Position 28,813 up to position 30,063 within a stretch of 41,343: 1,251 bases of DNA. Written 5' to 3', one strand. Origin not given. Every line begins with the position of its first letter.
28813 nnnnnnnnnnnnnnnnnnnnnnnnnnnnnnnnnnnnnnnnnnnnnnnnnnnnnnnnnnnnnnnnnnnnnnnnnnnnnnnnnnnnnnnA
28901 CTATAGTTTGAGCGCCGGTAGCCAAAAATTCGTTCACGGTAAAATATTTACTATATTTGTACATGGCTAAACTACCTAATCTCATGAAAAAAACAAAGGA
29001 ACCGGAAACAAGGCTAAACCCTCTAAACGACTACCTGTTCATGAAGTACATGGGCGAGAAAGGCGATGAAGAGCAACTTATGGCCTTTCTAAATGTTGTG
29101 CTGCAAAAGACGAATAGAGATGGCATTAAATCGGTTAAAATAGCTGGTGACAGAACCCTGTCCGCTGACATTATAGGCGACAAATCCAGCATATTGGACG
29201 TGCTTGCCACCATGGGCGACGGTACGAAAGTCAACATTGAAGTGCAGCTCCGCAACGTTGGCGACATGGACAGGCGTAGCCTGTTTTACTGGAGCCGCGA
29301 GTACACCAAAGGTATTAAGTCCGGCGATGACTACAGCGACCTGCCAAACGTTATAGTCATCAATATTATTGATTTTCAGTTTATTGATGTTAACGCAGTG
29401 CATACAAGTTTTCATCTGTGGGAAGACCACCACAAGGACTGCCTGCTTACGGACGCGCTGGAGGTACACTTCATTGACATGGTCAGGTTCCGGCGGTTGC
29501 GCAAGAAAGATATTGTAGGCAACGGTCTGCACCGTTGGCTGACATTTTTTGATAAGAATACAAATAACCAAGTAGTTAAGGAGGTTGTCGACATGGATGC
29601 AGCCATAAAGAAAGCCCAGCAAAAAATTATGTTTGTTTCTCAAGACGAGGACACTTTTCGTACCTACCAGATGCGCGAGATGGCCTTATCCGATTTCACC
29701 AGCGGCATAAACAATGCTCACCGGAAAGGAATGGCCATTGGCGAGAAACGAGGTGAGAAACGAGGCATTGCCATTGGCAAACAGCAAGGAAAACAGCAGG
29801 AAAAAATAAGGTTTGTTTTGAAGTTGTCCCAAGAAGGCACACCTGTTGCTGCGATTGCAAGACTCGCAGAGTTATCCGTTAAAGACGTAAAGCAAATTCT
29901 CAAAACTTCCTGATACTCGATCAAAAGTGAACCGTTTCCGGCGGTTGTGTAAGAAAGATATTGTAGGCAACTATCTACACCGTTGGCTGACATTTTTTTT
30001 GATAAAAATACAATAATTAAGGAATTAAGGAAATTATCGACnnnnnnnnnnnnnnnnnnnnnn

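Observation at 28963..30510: Rpn (YhgA-like) nuclease gene followed by tandem re-duplications of its own C-terminal third, including a free-standing small ORF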

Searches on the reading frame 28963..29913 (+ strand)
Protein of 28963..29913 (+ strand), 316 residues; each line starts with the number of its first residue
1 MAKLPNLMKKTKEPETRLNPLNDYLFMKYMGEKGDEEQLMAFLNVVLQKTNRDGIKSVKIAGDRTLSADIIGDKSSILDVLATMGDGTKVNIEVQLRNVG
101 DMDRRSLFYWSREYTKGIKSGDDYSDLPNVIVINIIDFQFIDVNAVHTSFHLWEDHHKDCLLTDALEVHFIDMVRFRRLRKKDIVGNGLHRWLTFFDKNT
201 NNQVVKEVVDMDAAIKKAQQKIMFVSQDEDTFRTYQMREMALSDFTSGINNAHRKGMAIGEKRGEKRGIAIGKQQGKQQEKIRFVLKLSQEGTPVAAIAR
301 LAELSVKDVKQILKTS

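Call 5: search_protein_families(library=pfam, proteins=[window:28963-29913:+], max_evalue=1)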
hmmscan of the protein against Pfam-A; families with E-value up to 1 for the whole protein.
window:28963-29913:+ (316 aa): 4 families
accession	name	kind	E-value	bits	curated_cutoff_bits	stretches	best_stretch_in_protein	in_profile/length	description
PF12784.13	PDDEXK_2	-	3.1e-48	164.9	27.4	1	20-252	1-229/229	PD-(D/E)XK nuclease family transposase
PF02796.21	HTH_7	-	0.015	15.9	23.8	1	279-315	8-44/45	Helix-turn-helix domain of resolvase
PF13542.12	HTH_Tnp_ISL3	-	0.074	13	27.4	1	283-314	18-48/51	Helix-turn-helix domain of transposase family ISL3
PF08788.16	NHR2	-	0.11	12.7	27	1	76-115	23-61/67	NHR2 domain like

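Call 6: search_protein_families(library=ncbifam, proteins=[window:28963-29913:+], max_evalue=1)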
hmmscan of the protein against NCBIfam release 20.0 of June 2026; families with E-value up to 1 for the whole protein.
window:28963-29913:+ (316 aa): 4 families
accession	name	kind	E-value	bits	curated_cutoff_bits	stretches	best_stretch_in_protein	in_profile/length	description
TIGR01784.1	T_den_put_tspse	subfamily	5.4e-43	147.8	52.1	1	22-312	2-273/273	Rpn family recombination-promoting nuclease/putative transposase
NF004270.2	PRK05687.2-1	equivalog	0.00017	21.3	180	1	229-307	33-109/223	flagellar assembly protein FliH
NF009925.1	PRK13386.1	equivalog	0.00018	20.9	192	1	231-282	31-80/228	flagellar assembly protein FliH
NF004266.1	PRK05687.1-1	equivalog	0.015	14.8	260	1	226-280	28-81/230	flagellar assembly protein FliH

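Call 10: find_encoding_contigs(protein=window:28963-29913:+, flank=5000, max_places=10)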
Protein window:28963-29913:+ (316 aa): no gene with exactly this product is on record in the collection.

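Call 18: find_homologous_proteins(query=window:28963-29913:+, max_evalue=1e-20)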
Query window:28963-29913:+ (316 aa): 1206 proteins with E <= 1e-20 among 2450 candidates; the best 120 are listed.
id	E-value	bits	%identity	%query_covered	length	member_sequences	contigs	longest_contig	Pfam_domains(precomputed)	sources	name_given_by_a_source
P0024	2.1e-200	682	100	98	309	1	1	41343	PF12784.14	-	-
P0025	3.9e-148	511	77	97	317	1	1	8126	PF12784.14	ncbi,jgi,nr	ncbi:MAG: Rpn family recombination-promoting nuclease/putative transposase [Prevotellaceae bacterium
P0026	4.5e-127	441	67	96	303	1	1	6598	PF12784.14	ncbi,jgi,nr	ncbi:MAG: Rpn family recombination-promoting nuclease/putative transposase [Tannerella sp.]|jgi:pred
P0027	2.4e-126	439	67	95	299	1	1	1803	PF12784.14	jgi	jgi:predicted transposase/invertase (TIGR01784 family)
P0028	2.7e-126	439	62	94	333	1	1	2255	PF12784.14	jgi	jgi:predicted transposase/invertase (TIGR01784 family)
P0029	3.4e-126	439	67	95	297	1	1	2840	PF12784.14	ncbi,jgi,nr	ncbi:MAG: Rpn family recombination-promoting nuclease/putative transposase [Clostridiales bacterium]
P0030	2.5e-125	436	68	95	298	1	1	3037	PF12784.14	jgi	jgi:predicted transposase/invertase (TIGR01784 family)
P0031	7.2e-124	431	64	94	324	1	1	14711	PF12784.14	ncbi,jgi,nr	ncbi:MAG: Rpn family recombination-promoting nuclease/putative transposase [Bacteroidales bacterium]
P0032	1.8e-123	430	64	95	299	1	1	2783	PF12784.14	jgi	jgi:predicted transposase/invertase (TIGR01784 family)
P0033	1.9e-123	430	66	95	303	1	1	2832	PF12784.14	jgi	jgi:predicted transposase/invertase (TIGR01784 family)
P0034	6.3e-121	421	66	94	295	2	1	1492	PF12784.14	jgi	jgi:predicted transposase/invertase (TIGR01784 family)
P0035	1.5e-120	420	64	94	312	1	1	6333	PF12784.14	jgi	jgi:predicted transposase/invertase (TIGR01784 family)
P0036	1.1e-119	417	57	94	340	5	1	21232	PF12784.14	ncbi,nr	ncbi:MAG: Rpn family recombination-promoting nuclease/putative transposase [Dysgonamonadaceae bacter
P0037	2.1e-119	416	59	94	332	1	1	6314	PF12784.14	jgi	jgi:predicted transposase/invertase (TIGR01784 family)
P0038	4.8e-119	415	63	94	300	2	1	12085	PF12784.14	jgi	jgi:predicted transposase/invertase (TIGR01784 family)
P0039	1.5e-118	413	59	95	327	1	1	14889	PF12784.14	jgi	jgi:predicted transposase/invertase (TIGR01784 family)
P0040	1.7e-117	410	64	95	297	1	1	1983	PF12784.14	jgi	jgi:predicted transposase/invertase (TIGR01784 family)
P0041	2.4e-117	410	66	94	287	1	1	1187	PF12784.14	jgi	jgi:predicted transposase/invertase (TIGR01784 family)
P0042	2.7e-117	409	60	95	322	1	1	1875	PF12784.14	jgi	jgi:predicted transposase/invertase (TIGR01784 family)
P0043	6.2e-116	405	59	93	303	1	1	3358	PF12784.14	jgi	jgi:predicted transposase/invertase (TIGR01784 family)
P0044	1.6e-115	404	54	96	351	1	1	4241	PF12784.14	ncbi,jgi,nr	ncbi:MAG: Rpn family recombination-promoting nuclease/putative transposase [Prevotella sp.]|jgi:pred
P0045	3.3e-115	403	58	94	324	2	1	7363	PF12784.14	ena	-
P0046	1.1e-114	401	62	95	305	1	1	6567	PF12784.14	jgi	jgi:predicted transposase/invertase (TIGR01784 family)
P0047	2.3e-114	400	58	94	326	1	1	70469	PF12784.14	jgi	jgi:predicted transposase/invertase (TIGR01784 family)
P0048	8.5e-114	398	62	90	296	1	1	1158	PF12784.14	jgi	jgi:predicted transposase/invertase (TIGR01784 family)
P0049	1.4e-113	397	62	94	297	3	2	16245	PF12784.14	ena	-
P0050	2.9e-113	396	60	94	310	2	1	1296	PF12784.14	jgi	jgi:predicted transposase/invertase (TIGR01784 family)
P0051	1.4e-112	394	59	97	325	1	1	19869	PF12784.14,PF09811.15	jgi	jgi:predicted transposase/invertase (TIGR01784 family)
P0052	2.0e-112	393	63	95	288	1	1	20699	PF12784.14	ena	-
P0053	2.0e-112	393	59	94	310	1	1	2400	PF12784.14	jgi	jgi:predicted transposase/invertase (TIGR01784 family)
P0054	3.1e-112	393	58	95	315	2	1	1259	PF12784.14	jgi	jgi:predicted transposase/invertase (TIGR01784 family)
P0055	1.5e-111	391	60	94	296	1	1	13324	PF12784.14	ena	-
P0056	1.8e-111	390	57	97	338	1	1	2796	PF12784.14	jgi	jgi:predicted transposase/invertase (TIGR01784 family)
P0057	2.0e-111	390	59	96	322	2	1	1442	PF12784.14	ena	-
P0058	3.5e-111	389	62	94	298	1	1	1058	PF12784.14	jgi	jgi:predicted transposase/invertase (TIGR01784 family)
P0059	9.3e-111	388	59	97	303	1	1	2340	PF12784.14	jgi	jgi:predicted transposase/invertase (TIGR01784 family)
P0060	2.0e-110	387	59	95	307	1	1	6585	PF12784.14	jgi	jgi:predicted transposase/invertase (TIGR01784 family)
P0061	3.5e-110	386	61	95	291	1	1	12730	PF12784.14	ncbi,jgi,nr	ncbi:MAG: Rpn family recombination-promoting nuclease/putative transposase [Tannerella sp.]|jgi:pred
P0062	3.5e-110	386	58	98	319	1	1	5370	PF12784.14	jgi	jgi:predicted transposase/invertase (TIGR01784 family)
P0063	8.2e-110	385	67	79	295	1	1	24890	PF12784.14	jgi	jgi:predicted transposase/invertase (TIGR01784 family)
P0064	1.5e-109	384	60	95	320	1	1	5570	PF12784.14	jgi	jgi:predicted transposase/invertase (TIGR01784 family)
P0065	1.8e-109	384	60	94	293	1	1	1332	PF12784.14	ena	-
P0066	7.6e-109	382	53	95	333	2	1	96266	PF12784.14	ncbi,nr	ncbi:hypothetical protein SAMD00024442_4_14 [Candidatus Symbiothrix dinenymphae]|nr:hypothetical pro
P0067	2.3e-108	380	57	96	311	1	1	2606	PF12784.14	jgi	jgi:predicted transposase/invertase (TIGR01784 family)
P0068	4.3e-108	379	61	94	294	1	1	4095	PF12784.14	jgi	jgi:predicted transposase/invertase (TIGR01784 family)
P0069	4.4e-108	379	59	93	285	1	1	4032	PF12784.14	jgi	jgi:predicted transposase/invertase (TIGR01784 family)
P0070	5.0e-108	379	58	94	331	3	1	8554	PF12784.14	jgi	jgi:predicted transposase/invertase (TIGR01784 family)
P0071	1.5e-107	377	75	71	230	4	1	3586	PF12784.14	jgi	jgi:predicted transposase/invertase (TIGR01784 family)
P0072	1.9e-107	377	59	95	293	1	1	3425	PF12784.14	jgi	jgi:predicted transposase/invertase (TIGR01784 family)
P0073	2.3e-107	377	59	95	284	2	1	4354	PF12784.14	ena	-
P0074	3.8e-107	376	55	94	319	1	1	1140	PF12784.14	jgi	jgi:predicted transposase/invertase (TIGR01784 family)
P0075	6.8e-107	375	59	92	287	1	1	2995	PF12784.14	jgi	jgi:predicted transposase/invertase (TIGR01784 family)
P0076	8.2e-107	375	57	94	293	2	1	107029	PF12784.14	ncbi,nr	ncbi:hypothetical protein FACS189411_00020 [Bacteroidia bacterium]|nr:hypothetical protein FACS18941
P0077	1.2e-106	374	55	94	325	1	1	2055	PF12784.14,PF09811.15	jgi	jgi:predicted transposase/invertase (TIGR01784 family)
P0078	1.2e-106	374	64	83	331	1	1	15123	PF12784.14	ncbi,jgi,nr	ncbi:MAG: Rpn family recombination-promoting nuclease/putative transposase [Prevotellaceae bacterium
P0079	2.6e-106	373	56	94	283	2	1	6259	PF12784.14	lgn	-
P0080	2.7e-106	373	56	95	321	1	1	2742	PF12784.14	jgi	jgi:predicted transposase/invertase (TIGR01784 family)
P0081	5.6e-106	372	56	94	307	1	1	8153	PF12784.14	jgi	jgi:predicted transposase/invertase (TIGR01784 family)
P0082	5.9e-106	372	55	91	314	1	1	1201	PF12784.14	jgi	jgi:predicted transposase/invertase (TIGR01784 family)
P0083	1.1e-105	371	58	95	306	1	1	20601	PF12784.14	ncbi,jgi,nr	ncbi:MAG: Rpn family recombination-promoting nuclease/putative transposase [Dysgonamonadaceae bacter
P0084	1.2e-105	371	56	95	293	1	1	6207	PF12784.14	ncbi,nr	ncbi:hypothetical protein SAMD00024442_92_4 [Candidatus Symbiothrix dinenymphae]|nr:hypothetical pro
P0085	1.6e-105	371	56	94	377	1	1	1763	PF12784.14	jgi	jgi:predicted transposase/invertase (TIGR01784 family)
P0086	3.2e-105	370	55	92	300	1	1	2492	PF12784.14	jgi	jgi:predicted transposase/invertase (TIGR01784 family)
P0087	1.4e-104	368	58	94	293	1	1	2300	PF12784.14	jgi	jgi:predicted transposase/invertase (TIGR01784 family)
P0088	1.6e-104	367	67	76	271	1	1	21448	PF12784.14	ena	-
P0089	2.4e-104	367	57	98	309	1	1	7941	PF12784.14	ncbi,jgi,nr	ncbi:MAG: Rpn family recombination-promoting nuclease/putative transposase [Dysgonamonadaceae bacter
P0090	2.7e-104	367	56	95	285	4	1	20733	PF12784.14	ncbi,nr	ncbi:hypothetical protein AGMMS49982_13540 [Bacteroidia bacterium]|nr:hypothetical protein AGMMS4998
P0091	3.3e-104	366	54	97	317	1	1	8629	PF12784.14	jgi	jgi:predicted transposase/invertase (TIGR01784 family)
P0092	7.0e-104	365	62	80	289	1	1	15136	PF12784.14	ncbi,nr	ncbi:hypothetical protein AGMMS49982_16280 [Bacteroidia bacterium]|nr:hypothetical protein AGMMS4998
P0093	1.3e-103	364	58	94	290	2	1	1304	PF12784.14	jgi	jgi:predicted transposase/invertase (TIGR01784 family)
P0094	4.4e-103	363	54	94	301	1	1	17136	PF12784.14,PF09811.15,PF27070.1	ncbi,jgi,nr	ncbi:MAG: Rpn family recombination-promoting nuclease/putative transposase [Treponema sp.]|jgi:predi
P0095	1.1e-102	361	59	91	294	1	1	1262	PF12784.14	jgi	jgi:predicted transposase/invertase (TIGR01784 family)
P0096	2.1e-102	360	57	93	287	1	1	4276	PF12784.14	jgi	jgi:predicted transposase/invertase (TIGR01784 family)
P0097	2.3e-102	360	53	95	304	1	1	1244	PF12784.14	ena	-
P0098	3.6e-102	360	53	94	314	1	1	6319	PF12784.14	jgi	jgi:predicted transposase/invertase (TIGR01784 family)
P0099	7.1e-102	359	54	97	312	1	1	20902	PF12784.14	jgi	jgi:predicted transposase/invertase (TIGR01784 family)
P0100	8.6e-102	358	59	81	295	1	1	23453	PF12784.14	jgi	jgi:predicted transposase/invertase (TIGR01784 family)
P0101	1.0e-101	358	63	81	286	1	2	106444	PF12784.14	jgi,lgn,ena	-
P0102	1.4e-101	358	53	94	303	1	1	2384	PF12784.14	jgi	jgi:predicted transposase/invertase (TIGR01784 family)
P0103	1.4e-101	358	54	95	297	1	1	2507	PF12784.14,PF27070.1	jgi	jgi:predicted transposase/invertase (TIGR01784 family)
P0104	2.9e-101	357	51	94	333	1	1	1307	PF12784.14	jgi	jgi:predicted transposase/invertase (TIGR01784 family)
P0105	3.4e-101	357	54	95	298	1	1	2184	PF12784.14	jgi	jgi:predicted transposase/invertase (TIGR01784 family)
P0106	3.6e-101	356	55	95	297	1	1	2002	PF12784.14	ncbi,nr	ncbi:hypothetical protein FACS189479_09440 [Spirochaetia bacterium]|nr:hypothetical protein FACS1894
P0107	3.7e-101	356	58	85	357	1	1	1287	PF12784.14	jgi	jgi:predicted transposase/invertase (TIGR01784 family)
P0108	4.0e-101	356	56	93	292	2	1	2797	PF12784.14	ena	-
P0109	4.4e-101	356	55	93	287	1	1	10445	PF12784.14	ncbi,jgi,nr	ncbi:MAG: Rpn family recombination-promoting nuclease/putative transposase [Dysgonamonadaceae bacter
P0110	4.9e-101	356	53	94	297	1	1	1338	PF12784.14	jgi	jgi:predicted transposase/invertase (TIGR01784 family)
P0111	5.0e-101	356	57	94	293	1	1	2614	PF12784.14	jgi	jgi:predicted transposase/invertase (TIGR01784 family)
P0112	5.1e-101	356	56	96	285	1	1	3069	PF12784.14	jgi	jgi:predicted transposase/invertase (TIGR01784 family)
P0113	6.0e-101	356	55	94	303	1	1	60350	PF12784.14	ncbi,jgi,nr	ncbi:MAG: Rpn family recombination-promoting nuclease/putative transposase [Tannerella sp.]|jgi:pred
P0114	7.0e-101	355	62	81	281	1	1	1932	PF12784.14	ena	-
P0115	8.7e-101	355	53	94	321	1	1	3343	PF12784.14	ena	-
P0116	9.6e-101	355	54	97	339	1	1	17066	PF12784.14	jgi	jgi:predicted transposase/invertase (TIGR01784 family)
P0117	1.2e-100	355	62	78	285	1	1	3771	PF12784.14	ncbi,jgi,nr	ncbi:MAG: Rpn family recombination-promoting nuclease/putative transposase [Spirochaetales bacterium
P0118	1.7e-100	354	53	94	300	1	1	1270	PF12784.14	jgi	jgi:predicted transposase/invertase (TIGR01784 family)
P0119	2.1e-100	354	53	95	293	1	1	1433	PF12784.14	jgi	jgi:predicted transposase/invertase (TIGR01784 family)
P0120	2.9e-100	353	54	94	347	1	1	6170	PF12784.14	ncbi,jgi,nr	ncbi:MAG: Rpn family recombination-promoting nuclease/putative transposase [Prevotellaceae bacterium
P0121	3.1e-100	353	54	94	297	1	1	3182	PF12784.14,PF27070.1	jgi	jgi:predicted transposase/invertase (TIGR01784 family)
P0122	3.3e-100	353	56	94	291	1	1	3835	PF12784.14,PF27070.1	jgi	jgi:predicted transposase/invertase (TIGR01784 family)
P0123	3.9e-100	353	52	93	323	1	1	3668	PF12784.14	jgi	jgi:predicted transposase/invertase (TIGR01784 family)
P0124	6.4e-100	352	52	94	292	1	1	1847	PF12784.14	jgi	jgi:predicted transposase/invertase (TIGR01784 family)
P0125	6.9e-100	352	54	97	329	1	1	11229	PF12784.14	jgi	jgi:predicted transposase/invertase (TIGR01784 family)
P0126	1.3e-99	351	54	94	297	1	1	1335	PF12784.14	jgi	jgi:predicted transposase/invertase (TIGR01784 family)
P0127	1.5e-99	351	54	97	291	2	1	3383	PF12784.14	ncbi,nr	ncbi:MAG: Rpn family recombination-promoting nuclease/putative transposase [Tannerella sp.]|nr:Rpn f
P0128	1.6e-99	351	64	76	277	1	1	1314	PF12784.14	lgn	-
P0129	1.6e-99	351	62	80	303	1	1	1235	PF12784.14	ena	-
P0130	1.7e-99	351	54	94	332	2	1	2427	PF12784.14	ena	-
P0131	1.8e-99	351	54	94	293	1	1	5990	PF12784.14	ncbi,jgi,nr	ncbi:MAG: Rpn family recombination-promoting nuclease/putative transposase [Spirochaetales bacterium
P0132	2.7e-99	350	66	73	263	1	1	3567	PF12784.14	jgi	jgi:predicted transposase/invertase (TIGR01784 family)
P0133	3.7e-99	350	61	81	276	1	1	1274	PF12784.14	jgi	jgi:predicted transposase/invertase (TIGR01784 family)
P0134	3.8e-99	350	52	94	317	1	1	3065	PF12784.14,PF09811.15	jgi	jgi:predicted transposase/invertase (TIGR01784 family)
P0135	5.4e-99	349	56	87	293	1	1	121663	PF12784.14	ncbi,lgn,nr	ncbi:hypothetical protein AGMMS49546_02580 [Spirochaetia bacterium]|nr:hypothetical protein AGMMS495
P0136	5.9e-99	349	55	91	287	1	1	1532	PF12784.14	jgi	jgi:predicted transposase/invertase (TIGR01784 family)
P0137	8.6e-99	349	57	90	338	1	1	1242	PF12784.14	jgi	jgi:predicted transposase/invertase (TIGR01784 family)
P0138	9.4e-99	348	52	94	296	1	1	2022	PF12784.14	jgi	jgi:predicted transposase/invertase (TIGR01784 family)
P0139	9.5e-99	348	53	94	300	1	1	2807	PF12784.14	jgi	jgi:predicted transposase/invertase (TIGR01784 family)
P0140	1.1e-98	348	58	82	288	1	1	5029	PF12784.14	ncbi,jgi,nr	ncbi:MAG: Rpn family recombination-promoting nuclease/putative transposase [Treponema sp.]|jgi:predi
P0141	1.3e-98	348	51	96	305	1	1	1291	PF12784.14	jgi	jgi:predicted transposase/invertase (TIGR01784 family)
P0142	1.6e-98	348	51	94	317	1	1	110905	PF12784.14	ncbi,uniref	ncbi:Rpn family recombination-promoting nuclease/putative transposase [Treponema sp. TIM-1]|uniref:R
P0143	1.7e-98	348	53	94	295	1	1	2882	PF12784.14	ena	-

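Call 19: find_related_loci(query=window:28984-29913:+, collection=genome_contigs, flank=5000)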
Query window:28984-29913:+ (309 aa) in genome_contigs; peptide patterns used: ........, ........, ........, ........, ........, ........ (x = any residue, [..] = any of these).
183 stretches matched a pattern; 55 encode a relative of the query (tblastn E <= 1e-3); 54 distinct loci.
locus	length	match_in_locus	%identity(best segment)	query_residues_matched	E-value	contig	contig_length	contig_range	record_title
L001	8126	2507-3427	77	1-306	3e-158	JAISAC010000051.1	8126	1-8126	MAG: Prevotellaceae bacterium isolate Gx481_bin120 k119_4877515, whole genome shotgun sequence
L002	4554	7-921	67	8-307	6e-139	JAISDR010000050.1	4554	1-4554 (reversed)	MAG: Prevotellaceae bacterium isolate Gx485_bin141 k119_3355810, whole genome shotgun sequence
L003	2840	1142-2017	66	10-309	2e-142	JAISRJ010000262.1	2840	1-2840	MAG: Clostridiales bacterium isolate Kf353_bin53 k119_2334516, whole genome shotgun sequence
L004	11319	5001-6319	64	10-307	2e-135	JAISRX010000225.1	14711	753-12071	MAG: Bacteroidales bacterium isolate Kf353_bin88 k119_1016691, whole genome shotgun sequence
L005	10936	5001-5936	62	8-307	4e-128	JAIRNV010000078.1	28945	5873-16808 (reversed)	MAG: Dysgonamonadaceae bacterium isolate Cd354_bin49 k119_1213479, whole genome shotgun sequence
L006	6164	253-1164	60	10-309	2e-128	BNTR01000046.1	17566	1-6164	Bacteroidia bacterium MS495-7 DNA, sequence046, whole genome shotgun sequence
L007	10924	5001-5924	60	10-309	4e-127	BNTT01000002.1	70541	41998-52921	Bacteroidia bacterium MS499-65 DNA, sequence002, whole genome shotgun sequence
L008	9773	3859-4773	61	10-306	1e-126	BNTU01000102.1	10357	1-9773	Bacteroidia bacterium MS499-82 DNA, sequence102, whole genome shotgun sequence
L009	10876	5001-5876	59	10-309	1e-122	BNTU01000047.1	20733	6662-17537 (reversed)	Bacteroidia bacterium MS499-82 DNA, sequence047, whole genome shotgun sequence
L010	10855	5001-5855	62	10-306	2e-122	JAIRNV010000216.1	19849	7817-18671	MAG: Dysgonamonadaceae bacterium isolate Cd354_bin49 k119_2244328, whole genome shotgun sequence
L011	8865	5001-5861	61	10-309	5e-121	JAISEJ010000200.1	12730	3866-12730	MAG: Tannerella sp. isolate Gx485_bin193 k119_5828506, whole genome shotgun sequence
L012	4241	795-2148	54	8-309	4e-120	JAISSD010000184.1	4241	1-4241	MAG: Prevotella sp. isolate Kf353_bin95 k119_3365953, whole genome shotgun sequence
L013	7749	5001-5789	64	10-272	3e-115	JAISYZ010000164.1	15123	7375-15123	MAG: Prevotellaceae bacterium isolate Nc350_bin61 k119_3936521, whole genome shotgun sequence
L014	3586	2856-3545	73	10-237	2e-117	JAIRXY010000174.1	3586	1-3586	MAG: Prevotellaceae bacterium isolate Gsp477_bin192 k119_48810, whole genome shotgun sequence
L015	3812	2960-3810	68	10-297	2e-106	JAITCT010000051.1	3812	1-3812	MAG: Dysgonamonadaceae bacterium isolate Nm470_bin10 k119_1574454, whole genome shotgun sequence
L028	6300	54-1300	71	8-308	8e-83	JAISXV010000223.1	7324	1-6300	MAG: Prevotellaceae bacterium isolate Nc350_bin194 k119_4293119, whole genome shotgun sequence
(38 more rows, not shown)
